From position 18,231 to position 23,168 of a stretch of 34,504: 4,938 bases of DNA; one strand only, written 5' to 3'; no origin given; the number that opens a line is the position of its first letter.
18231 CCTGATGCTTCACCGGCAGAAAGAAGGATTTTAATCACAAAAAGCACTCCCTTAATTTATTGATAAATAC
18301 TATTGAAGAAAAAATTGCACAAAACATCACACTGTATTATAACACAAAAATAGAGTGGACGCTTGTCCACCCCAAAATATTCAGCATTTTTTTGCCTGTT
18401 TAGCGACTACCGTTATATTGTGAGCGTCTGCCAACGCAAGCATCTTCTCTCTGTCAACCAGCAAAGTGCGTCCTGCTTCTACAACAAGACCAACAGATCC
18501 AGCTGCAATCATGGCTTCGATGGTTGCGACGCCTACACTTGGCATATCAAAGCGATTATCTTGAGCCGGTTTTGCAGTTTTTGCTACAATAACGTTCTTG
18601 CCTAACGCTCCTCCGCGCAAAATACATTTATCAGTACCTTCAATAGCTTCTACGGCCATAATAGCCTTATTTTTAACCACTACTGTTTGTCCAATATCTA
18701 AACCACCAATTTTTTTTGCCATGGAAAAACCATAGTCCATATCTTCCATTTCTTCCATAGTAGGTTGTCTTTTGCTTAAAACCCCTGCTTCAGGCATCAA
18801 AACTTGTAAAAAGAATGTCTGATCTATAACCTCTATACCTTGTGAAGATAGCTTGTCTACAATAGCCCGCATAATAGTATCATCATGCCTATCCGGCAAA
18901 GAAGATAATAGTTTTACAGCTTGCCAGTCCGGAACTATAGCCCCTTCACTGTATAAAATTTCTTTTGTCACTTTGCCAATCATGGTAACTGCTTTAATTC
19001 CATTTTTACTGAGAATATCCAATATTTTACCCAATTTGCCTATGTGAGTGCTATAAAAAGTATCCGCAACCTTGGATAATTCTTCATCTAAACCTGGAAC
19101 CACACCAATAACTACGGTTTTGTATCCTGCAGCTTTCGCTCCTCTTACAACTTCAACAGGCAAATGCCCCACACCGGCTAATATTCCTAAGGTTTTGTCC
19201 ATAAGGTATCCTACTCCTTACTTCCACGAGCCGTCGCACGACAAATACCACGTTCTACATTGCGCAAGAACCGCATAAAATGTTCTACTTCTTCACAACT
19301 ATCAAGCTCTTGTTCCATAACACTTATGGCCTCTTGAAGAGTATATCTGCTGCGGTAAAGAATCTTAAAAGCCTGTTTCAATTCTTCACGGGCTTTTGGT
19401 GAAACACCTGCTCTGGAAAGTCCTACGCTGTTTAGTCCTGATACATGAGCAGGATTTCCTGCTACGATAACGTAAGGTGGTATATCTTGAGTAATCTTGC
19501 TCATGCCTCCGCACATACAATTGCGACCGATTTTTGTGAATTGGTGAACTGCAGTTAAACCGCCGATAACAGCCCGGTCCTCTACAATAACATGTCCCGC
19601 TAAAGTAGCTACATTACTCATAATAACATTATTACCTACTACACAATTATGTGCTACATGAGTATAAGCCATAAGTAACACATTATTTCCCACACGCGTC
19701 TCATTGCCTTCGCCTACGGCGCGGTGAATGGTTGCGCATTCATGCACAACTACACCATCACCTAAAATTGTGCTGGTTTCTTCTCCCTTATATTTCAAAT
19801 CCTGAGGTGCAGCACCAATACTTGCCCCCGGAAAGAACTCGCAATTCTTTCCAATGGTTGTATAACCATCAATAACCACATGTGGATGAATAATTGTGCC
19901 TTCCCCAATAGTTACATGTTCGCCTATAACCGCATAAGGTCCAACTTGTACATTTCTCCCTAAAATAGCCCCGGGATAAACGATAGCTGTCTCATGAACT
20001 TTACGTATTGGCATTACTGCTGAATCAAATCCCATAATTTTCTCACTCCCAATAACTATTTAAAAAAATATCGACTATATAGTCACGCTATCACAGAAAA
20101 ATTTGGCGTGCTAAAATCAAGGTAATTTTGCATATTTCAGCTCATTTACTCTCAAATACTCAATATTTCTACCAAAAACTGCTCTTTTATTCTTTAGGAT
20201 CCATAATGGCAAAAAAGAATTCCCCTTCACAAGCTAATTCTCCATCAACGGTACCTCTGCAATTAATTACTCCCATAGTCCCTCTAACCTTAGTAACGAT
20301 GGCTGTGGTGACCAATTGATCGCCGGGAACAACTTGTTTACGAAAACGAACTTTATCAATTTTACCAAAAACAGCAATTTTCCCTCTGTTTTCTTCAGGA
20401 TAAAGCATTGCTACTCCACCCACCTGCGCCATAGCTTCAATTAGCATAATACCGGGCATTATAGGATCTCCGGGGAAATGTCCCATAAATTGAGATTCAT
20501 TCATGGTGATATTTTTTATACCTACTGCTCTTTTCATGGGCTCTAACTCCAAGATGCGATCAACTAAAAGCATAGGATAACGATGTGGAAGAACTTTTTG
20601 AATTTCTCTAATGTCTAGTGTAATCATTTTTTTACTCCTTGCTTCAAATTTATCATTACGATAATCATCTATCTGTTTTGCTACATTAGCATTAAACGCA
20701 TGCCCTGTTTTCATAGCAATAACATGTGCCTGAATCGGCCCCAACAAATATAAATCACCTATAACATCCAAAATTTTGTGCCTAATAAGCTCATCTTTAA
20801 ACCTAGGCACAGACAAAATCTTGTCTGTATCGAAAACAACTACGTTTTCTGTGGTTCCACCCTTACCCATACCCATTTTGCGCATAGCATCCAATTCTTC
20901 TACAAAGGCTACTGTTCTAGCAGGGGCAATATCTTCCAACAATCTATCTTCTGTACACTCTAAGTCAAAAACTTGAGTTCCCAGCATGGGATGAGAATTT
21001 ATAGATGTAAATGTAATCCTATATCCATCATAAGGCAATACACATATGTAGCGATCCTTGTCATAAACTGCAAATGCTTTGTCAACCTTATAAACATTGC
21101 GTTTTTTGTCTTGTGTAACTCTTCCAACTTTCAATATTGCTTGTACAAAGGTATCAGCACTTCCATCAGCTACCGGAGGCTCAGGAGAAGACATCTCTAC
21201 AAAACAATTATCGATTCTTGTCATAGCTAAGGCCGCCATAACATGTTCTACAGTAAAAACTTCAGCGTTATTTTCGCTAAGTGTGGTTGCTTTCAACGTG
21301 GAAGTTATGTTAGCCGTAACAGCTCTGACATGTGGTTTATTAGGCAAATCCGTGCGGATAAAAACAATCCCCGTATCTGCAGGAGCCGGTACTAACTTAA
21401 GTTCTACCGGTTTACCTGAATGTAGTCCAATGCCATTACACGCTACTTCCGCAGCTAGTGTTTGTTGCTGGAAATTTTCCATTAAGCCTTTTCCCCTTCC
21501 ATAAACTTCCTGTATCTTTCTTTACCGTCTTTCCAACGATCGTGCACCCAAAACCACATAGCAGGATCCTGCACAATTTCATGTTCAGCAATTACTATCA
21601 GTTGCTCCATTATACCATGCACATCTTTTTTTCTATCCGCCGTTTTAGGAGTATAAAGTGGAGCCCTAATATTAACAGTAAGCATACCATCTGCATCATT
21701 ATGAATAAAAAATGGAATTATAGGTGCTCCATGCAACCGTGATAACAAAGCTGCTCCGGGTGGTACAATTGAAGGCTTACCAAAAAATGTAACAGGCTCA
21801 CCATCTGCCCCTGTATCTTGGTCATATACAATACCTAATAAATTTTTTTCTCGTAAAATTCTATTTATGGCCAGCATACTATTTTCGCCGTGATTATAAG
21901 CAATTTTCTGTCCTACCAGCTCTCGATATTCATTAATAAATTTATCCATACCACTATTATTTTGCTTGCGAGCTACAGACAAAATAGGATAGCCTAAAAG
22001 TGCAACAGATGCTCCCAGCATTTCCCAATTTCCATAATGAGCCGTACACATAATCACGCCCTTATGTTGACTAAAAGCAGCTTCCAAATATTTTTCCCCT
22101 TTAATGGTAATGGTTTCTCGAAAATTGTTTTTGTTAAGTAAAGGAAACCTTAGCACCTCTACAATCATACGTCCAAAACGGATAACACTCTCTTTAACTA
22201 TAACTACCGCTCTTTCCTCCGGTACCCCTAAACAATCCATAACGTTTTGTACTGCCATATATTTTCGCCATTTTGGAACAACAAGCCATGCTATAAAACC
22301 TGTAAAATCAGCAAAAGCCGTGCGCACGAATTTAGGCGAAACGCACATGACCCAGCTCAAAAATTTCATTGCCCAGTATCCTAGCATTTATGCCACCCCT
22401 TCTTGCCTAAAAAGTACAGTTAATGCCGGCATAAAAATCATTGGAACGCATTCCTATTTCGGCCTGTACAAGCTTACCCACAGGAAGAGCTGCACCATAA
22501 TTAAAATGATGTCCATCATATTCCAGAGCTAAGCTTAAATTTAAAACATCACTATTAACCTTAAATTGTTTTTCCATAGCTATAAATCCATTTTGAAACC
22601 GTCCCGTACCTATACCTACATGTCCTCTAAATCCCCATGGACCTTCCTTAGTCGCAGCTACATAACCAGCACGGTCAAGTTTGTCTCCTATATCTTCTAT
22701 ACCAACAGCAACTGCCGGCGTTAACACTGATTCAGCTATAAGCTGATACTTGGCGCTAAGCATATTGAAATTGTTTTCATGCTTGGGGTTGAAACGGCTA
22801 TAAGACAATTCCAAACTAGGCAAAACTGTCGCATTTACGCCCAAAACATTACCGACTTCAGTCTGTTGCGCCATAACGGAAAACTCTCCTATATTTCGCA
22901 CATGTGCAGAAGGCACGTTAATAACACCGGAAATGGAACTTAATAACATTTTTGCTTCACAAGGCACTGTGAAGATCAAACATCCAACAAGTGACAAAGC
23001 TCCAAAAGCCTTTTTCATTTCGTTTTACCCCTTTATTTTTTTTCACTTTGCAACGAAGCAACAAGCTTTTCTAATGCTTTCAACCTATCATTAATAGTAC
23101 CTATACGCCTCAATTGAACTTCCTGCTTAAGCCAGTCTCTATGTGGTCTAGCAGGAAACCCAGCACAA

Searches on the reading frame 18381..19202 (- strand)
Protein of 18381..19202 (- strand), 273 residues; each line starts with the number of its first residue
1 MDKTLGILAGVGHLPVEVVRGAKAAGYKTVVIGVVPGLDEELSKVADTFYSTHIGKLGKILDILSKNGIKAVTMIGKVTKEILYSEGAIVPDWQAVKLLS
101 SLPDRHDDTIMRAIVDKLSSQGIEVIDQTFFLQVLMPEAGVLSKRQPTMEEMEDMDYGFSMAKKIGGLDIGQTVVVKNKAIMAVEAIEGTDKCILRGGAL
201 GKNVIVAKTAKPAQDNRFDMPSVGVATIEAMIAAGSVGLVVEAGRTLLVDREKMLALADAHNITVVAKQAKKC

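Call 44: search_protein_families(library=pfam, proteins=[window:18381-19202:-], max_evalue=0.0001)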
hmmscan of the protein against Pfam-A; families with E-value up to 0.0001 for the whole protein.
window:18381-19202:- (273 aa): 2 families
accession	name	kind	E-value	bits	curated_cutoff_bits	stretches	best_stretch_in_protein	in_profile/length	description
PF06230.17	LpxI_C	-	2.7e-49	166.8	25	1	139-266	2-131/131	LpxI C-terminal domain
PF17930.7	LpxI_N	-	3.1e-37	127.9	25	1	5-133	2-127/129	LpxI N-terminal domain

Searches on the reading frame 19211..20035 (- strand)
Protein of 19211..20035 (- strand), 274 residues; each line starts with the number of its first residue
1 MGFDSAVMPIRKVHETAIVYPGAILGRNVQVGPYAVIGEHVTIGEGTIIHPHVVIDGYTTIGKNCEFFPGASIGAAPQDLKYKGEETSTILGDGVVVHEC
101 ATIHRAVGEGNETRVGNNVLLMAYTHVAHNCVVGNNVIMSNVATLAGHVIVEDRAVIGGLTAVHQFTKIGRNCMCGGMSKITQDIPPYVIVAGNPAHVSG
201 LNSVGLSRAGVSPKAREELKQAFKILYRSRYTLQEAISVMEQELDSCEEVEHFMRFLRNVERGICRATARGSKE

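Call 44: search_protein_families(library=pfam, proteins=[window:19211-20035:-], max_evalue=0.0001)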
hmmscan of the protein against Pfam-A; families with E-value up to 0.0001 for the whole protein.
window:19211-20035:- (274 aa): 4 families
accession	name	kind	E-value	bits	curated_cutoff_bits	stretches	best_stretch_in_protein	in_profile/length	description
PF13720.11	Acetyltransf_11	-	1.2e-28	99.7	24.5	1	184-265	1-82/82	Udp N-acetylglucosamine O-acyltransferase; Domain 2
PF00132.30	Hexapep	-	7.9e-25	85.9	27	2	22-57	1-36/36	Bacterial transferase hexapeptide (six repeats)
PF25084.1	LbH_EIF2B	-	1.5e-08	35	54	0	93-182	8-100/105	EIF2B subunit epsilon LbH domain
PF25087.1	GMPPB_C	-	5.7e-08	32.9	39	0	90-163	24-95/110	GMPPB C-terminal domain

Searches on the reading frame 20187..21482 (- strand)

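Call 44: search_protein_families(library=pfam, proteins=[window:20187-21482:-], max_evalue=0.0001)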
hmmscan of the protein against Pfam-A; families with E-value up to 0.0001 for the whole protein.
window:20187-21482:- (431 aa): 2 families
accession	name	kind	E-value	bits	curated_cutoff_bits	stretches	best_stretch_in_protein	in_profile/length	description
PF03331.19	LpxC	-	5e-91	305.4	27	1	6-271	1-266/268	UDP-3-O-acyl N-acetylglycosamine deacetylase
PF07977.19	FabA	-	5.2e-32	110.8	23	1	298-420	1-137/138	FabA-like domain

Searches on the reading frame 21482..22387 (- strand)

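Call 44: search_protein_families(library=pfam, proteins=[window:21482-22387:-], max_evalue=0.0001)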
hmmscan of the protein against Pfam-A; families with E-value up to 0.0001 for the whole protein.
window:21482-22387:- (301 aa): 1 family
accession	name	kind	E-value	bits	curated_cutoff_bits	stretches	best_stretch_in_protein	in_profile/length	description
PF03279.18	Lip_A_acyltrans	-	6.7e-44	150.7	22.3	1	4-286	13-294/295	Bacterial lipid A biosynthesis acyltransferase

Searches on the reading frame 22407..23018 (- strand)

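Call 44: search_protein_families(library=pfam, proteins=[window:22407-23018:-], max_evalue=0.0001)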
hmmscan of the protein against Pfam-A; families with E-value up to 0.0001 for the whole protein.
window:22407-23018:- (203 aa): 1 family
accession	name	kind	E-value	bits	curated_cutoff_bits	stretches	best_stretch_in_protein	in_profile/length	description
PF06082.17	YjbH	-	4.1e-14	52.8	24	1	30-155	8-152/658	Exopolysaccharide biosynthesis protein YbjH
